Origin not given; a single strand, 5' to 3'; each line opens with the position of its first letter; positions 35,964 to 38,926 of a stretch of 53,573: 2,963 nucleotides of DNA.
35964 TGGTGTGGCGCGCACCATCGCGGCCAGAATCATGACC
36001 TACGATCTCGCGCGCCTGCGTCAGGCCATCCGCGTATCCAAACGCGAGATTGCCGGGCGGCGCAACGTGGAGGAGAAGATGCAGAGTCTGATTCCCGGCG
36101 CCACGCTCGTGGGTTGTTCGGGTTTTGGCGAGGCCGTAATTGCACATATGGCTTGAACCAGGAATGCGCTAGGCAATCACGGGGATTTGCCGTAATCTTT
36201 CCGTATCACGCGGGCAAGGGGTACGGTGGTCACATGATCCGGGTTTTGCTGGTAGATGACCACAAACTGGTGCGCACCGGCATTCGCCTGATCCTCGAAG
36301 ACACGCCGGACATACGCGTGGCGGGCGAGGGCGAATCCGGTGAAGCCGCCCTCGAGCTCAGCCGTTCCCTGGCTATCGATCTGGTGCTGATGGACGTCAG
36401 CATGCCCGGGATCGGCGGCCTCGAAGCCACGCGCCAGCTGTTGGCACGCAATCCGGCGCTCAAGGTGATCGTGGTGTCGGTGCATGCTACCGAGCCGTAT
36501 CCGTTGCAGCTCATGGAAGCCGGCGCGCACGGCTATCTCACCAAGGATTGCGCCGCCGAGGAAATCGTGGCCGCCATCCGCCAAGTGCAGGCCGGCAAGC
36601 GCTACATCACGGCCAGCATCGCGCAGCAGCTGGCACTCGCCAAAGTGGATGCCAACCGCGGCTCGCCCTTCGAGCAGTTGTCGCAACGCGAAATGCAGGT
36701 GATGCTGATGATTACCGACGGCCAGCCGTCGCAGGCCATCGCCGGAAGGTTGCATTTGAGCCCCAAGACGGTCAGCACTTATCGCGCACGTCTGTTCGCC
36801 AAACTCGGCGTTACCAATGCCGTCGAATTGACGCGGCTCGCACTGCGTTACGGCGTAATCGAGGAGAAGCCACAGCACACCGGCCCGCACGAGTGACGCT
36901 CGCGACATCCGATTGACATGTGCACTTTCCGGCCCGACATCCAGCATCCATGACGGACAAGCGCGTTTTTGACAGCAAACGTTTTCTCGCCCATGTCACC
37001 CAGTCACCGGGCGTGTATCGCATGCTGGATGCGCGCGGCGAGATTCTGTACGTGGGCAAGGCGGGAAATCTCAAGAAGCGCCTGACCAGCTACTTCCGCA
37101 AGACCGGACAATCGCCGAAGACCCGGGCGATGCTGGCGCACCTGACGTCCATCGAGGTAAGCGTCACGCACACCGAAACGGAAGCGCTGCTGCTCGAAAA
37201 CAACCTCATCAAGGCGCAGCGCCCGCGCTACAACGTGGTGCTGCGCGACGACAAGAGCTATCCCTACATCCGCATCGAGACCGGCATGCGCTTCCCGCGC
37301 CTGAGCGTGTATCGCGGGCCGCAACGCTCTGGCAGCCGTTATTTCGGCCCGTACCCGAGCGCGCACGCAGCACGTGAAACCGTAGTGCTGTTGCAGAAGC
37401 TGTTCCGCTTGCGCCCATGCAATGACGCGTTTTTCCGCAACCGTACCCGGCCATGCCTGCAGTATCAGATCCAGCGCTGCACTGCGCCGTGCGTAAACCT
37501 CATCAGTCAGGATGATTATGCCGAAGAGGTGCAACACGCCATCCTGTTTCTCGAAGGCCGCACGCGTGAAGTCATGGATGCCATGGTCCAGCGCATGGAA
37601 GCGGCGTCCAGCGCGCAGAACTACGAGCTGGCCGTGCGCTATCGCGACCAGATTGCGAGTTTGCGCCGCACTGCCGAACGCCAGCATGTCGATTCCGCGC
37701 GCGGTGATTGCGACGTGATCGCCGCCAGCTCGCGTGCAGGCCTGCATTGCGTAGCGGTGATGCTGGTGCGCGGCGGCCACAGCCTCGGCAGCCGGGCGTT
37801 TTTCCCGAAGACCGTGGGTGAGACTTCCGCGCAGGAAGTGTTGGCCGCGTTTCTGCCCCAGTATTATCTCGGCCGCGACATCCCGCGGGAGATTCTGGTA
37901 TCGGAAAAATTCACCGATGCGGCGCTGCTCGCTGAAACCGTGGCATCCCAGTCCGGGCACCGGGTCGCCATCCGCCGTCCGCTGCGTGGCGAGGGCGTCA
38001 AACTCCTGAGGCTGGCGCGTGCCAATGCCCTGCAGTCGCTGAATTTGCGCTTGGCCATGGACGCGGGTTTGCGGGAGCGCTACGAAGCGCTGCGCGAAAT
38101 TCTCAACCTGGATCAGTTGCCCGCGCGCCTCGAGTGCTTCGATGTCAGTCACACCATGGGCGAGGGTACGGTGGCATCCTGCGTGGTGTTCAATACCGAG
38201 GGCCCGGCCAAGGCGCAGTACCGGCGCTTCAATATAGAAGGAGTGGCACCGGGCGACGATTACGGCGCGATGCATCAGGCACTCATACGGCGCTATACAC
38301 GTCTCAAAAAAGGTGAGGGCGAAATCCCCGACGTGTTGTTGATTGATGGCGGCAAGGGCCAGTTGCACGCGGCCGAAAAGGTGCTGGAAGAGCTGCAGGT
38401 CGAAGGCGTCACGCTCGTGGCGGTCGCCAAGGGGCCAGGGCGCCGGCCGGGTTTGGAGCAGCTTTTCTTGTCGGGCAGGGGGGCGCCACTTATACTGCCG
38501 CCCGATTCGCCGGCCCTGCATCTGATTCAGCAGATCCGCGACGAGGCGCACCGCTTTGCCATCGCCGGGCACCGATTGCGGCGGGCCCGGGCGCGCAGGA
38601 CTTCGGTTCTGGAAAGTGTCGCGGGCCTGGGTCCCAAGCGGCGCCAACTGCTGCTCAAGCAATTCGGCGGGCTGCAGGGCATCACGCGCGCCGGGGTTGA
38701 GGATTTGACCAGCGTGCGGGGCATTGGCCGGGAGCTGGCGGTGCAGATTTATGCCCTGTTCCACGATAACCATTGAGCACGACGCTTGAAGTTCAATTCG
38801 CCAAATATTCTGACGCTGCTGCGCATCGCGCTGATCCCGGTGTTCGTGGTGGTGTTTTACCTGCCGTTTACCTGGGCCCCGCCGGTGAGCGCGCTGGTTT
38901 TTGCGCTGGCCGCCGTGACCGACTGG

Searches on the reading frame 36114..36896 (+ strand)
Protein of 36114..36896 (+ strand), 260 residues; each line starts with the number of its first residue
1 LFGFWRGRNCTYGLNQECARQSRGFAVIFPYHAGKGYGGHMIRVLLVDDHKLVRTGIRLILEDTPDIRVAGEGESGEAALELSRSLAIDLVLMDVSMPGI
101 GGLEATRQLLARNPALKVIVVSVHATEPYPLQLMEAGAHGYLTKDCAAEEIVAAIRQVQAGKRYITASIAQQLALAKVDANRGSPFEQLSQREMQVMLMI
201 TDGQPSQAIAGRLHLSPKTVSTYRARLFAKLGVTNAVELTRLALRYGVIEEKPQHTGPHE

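Call 7: search_protein_families(library=pfam, proteins=[window:36114-36896:+], max_evalue=0.01)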
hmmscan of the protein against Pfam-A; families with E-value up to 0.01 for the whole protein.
window:36114-36896:+ (260 aa): 4 families
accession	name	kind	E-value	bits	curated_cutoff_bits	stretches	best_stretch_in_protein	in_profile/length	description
PF00072.30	Response_reg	-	1.9e-29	102.5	30.2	1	44-156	1-111/111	Response regulator receiver domain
PF00196.25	GerE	-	7e-20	70.9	23.5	1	188-243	2-57/57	Bacterial regulatory proteins, luxR family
PF08281.18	Sigma70_r4_2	-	1.4e-05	25.1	25.7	1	187-231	9-54/54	Sigma-70, region 4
PF13384.12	HTH_23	-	0.0061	16.8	24.6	0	191-226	5-40/50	Homeodomain-like domain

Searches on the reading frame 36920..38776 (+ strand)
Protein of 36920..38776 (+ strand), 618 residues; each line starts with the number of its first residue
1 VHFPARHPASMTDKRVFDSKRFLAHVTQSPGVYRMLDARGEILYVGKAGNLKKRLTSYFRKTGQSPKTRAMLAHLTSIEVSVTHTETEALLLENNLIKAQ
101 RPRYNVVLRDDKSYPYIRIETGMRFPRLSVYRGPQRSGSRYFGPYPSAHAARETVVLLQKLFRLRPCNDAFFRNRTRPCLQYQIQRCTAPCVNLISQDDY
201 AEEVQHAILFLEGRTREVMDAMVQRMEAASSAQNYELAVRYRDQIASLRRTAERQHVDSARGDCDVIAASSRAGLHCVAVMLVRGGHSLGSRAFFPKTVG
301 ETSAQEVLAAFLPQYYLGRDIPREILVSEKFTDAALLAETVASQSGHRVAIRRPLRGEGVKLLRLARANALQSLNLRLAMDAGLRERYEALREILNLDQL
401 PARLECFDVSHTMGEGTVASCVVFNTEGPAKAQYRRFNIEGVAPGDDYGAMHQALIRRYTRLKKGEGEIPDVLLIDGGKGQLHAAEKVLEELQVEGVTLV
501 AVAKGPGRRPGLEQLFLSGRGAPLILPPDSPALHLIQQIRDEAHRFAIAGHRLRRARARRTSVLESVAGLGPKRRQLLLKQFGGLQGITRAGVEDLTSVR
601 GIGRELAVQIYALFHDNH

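Call 7: search_protein_families(library=pfam, proteins=[window:36920-38776:+], max_evalue=0.01)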
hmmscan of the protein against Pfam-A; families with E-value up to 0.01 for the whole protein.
window:36920-38776:+ (618 aa): 7 families
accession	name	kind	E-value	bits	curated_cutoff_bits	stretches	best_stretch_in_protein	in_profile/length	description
PF08459.17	UvrC_RNaseH_dom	-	6.6e-56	189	22.3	1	393-548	2-159/159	UvrC RNAse H endonuclease domain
PF22920.2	UvrC_RNaseH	-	1.7e-33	115.4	24.3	1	263-375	1-114/116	UvrC Ribonuclease H-like domain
PF01541.30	GIY-YIG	-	1.9e-11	44.5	22.6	1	30-105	2-78/78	GIY-YIG catalytic domain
PF02151.25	UVR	-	1.3e-08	34.7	21.5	1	217-250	2-35/36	UvrB/uvrC motif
PF14520.12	HHH_5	-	8.1e-07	29.9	27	1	564-611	4-52/57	Helix-hairpin-helix domain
PF12826.13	HHH_2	-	1.7e-06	28.5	27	1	571-617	12-58/64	Helix-hairpin-helix motif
PF00633.29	HHH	-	6.3e-05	23.1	24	1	585-610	2-27/30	Helix-hairpin-helix motif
